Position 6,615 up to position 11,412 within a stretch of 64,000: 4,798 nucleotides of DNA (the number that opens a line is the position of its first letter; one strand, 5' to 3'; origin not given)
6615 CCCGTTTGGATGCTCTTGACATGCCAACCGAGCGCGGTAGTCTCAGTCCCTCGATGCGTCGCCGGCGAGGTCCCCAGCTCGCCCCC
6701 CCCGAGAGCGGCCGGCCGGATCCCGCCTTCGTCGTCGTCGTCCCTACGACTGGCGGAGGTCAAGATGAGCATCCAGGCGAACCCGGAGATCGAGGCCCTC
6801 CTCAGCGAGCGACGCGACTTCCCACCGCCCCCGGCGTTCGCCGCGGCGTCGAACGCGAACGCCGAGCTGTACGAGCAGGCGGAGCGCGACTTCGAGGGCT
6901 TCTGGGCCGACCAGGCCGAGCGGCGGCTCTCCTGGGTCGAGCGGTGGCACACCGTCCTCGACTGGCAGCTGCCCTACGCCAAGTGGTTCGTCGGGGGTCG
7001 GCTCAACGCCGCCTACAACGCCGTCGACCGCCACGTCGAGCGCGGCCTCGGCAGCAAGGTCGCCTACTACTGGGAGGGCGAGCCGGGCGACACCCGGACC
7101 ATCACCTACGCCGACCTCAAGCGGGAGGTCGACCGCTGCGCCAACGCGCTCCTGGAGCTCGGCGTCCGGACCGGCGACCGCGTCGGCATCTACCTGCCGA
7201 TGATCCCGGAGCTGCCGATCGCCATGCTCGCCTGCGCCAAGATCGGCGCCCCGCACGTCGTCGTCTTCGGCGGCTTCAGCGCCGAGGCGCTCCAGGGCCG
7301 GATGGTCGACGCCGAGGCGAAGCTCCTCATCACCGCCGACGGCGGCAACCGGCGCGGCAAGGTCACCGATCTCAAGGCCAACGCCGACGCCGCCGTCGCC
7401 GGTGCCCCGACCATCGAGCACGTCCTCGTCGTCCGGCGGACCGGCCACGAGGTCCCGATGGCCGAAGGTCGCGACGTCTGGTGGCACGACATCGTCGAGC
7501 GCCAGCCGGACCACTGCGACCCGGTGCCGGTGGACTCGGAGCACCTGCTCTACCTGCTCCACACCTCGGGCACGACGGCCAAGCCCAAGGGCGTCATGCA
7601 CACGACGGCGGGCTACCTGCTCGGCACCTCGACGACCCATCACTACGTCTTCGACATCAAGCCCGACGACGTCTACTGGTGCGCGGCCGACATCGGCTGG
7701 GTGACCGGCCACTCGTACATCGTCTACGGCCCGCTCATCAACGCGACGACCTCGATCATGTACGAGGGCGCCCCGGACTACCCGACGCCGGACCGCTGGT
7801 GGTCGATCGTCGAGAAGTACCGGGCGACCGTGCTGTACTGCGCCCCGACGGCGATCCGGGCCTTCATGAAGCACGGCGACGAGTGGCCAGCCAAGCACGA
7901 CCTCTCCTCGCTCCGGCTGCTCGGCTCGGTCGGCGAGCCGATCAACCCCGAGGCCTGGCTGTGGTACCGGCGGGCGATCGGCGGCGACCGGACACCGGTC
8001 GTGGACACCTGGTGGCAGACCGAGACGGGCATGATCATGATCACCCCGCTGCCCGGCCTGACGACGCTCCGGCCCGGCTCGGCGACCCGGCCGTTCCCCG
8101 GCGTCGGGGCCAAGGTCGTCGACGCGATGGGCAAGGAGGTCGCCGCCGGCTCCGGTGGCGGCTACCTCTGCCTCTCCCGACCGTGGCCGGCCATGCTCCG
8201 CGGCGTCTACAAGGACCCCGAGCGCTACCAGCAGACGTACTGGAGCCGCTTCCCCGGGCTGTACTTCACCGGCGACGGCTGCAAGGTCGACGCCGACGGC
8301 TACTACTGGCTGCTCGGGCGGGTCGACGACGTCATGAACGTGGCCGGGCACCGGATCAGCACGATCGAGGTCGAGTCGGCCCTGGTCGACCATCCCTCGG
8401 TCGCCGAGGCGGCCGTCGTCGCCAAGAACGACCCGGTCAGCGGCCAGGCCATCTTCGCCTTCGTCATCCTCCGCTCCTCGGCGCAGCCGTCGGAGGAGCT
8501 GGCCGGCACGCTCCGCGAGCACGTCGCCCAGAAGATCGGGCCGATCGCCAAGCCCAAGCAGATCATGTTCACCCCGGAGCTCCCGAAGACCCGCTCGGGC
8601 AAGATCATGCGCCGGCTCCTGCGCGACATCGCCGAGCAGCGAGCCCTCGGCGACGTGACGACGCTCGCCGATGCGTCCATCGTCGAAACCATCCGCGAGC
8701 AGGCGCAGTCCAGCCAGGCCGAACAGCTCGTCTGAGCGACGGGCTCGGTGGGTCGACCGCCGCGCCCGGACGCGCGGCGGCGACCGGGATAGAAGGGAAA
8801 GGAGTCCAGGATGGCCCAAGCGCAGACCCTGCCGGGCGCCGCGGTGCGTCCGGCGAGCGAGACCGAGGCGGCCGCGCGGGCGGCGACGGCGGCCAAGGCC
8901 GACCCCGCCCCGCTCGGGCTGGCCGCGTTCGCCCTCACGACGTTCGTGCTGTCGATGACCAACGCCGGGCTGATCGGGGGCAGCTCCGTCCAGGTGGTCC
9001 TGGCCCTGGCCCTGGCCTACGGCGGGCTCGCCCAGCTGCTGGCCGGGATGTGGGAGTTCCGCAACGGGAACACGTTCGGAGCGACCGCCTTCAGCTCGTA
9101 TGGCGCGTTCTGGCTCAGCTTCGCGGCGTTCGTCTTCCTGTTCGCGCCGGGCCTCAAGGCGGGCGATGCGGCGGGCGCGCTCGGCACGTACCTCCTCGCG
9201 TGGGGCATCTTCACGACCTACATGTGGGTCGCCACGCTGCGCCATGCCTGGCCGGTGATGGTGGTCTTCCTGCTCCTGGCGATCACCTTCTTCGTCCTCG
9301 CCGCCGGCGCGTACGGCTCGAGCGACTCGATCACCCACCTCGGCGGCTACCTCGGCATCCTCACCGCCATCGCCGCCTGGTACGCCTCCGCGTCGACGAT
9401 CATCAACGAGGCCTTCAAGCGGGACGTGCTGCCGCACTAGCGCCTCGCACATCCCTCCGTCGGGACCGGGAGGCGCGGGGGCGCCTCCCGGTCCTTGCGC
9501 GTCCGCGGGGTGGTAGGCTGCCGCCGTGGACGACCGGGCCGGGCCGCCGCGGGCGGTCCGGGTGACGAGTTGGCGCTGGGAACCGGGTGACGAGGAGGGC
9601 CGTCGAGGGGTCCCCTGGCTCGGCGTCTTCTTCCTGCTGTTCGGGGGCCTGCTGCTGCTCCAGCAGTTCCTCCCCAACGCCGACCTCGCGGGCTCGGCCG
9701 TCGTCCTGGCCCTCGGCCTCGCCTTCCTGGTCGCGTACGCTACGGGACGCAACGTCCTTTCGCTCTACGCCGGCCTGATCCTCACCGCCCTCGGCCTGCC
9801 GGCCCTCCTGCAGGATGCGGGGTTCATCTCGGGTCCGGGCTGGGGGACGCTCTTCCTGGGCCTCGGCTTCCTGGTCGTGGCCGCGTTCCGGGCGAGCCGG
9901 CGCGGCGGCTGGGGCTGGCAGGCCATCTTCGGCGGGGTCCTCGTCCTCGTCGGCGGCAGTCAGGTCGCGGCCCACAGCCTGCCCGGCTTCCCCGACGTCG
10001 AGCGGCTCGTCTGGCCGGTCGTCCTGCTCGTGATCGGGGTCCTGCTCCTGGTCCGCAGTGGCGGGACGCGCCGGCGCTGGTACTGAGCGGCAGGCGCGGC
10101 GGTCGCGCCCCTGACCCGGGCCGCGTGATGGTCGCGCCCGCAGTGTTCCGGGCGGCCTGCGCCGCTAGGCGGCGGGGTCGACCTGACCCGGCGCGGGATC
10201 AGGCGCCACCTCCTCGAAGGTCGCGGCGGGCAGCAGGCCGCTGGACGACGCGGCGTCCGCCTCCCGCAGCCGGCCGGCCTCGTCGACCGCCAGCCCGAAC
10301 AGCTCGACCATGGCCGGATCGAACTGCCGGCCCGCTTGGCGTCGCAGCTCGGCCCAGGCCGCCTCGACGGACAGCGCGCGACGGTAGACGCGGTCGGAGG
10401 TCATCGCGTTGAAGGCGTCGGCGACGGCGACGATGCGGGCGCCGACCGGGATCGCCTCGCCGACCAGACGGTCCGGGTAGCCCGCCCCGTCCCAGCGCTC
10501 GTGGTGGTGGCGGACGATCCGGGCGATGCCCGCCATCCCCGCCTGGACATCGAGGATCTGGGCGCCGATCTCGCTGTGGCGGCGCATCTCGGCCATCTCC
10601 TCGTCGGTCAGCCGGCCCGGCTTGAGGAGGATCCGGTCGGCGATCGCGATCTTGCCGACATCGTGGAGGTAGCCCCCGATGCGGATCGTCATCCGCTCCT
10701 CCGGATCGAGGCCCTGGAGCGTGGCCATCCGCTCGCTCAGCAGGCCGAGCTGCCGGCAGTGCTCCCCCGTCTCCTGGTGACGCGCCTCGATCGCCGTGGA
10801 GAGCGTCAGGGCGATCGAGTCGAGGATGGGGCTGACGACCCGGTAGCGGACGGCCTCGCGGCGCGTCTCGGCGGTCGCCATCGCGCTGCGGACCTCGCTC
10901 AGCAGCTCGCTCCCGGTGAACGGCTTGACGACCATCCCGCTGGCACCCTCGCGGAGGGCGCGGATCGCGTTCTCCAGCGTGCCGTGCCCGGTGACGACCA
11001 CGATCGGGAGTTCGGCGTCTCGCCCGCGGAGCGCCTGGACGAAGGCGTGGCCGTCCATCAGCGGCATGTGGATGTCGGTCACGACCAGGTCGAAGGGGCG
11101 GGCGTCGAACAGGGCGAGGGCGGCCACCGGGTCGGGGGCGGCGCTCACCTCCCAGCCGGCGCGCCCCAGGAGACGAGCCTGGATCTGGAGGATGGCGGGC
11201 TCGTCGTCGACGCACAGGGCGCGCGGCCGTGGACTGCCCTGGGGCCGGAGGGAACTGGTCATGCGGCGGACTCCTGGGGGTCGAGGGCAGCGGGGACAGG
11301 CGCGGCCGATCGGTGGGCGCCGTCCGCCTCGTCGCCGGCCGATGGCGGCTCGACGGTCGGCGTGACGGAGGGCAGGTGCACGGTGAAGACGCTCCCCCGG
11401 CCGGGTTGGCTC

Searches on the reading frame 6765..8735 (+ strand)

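Call 39: search_protein_families(library=pfam, proteins=[window:6765-8735:+], max_evalue=0.0001)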
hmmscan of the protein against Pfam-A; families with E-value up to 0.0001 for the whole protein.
window:6765-8735:+ (656 aa): 3 families
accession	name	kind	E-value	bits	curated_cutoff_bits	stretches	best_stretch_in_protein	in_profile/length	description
PF00501.34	AMP-binding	-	1.1e-91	307.9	29.9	1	96-474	9-378/384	AMP-binding enzyme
PF13193.12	AMP-binding_C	-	4.6e-26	92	24.5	1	535-613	1-76/76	AMP-binding enzyme C-terminal domain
PF16177.11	ACAS_N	-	2.2e-19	69.4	27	1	33-86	2-55/55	Acetyl-coenzyme A synthetase N-terminus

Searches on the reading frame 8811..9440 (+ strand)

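Call 39: search_protein_families(library=pfam, proteins=[window:8811-9440:+], max_evalue=0.0001)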
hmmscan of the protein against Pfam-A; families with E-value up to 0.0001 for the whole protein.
window:8811-9440:+ (209 aa): 1 family
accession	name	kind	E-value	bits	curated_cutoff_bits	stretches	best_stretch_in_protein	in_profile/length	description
PF01184.24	Gpr1_Fun34_YaaH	-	1.4e-53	182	25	1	22-200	10-193/207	GPR1/FUN34/yaaH family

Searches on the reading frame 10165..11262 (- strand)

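Call 37: search_protein_families(library=pfam, proteins=[window:10165-11262:-], max_evalue=0.0001)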
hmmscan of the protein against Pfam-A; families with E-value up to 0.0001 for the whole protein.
window:10165-11262:- (365 aa): 3 families
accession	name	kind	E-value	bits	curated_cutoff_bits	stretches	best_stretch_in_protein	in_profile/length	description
PF13487.12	HD_5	-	1e-37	129.9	27.2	1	154-317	3-169/170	HD domain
PF00072.30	Response_reg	-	2.2e-27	95.8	30.2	1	16-124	2-110/111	Response regulator receiver domain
PF01966.28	HD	-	1.9e-19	70.5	22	1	166-287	2-116/116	HD domain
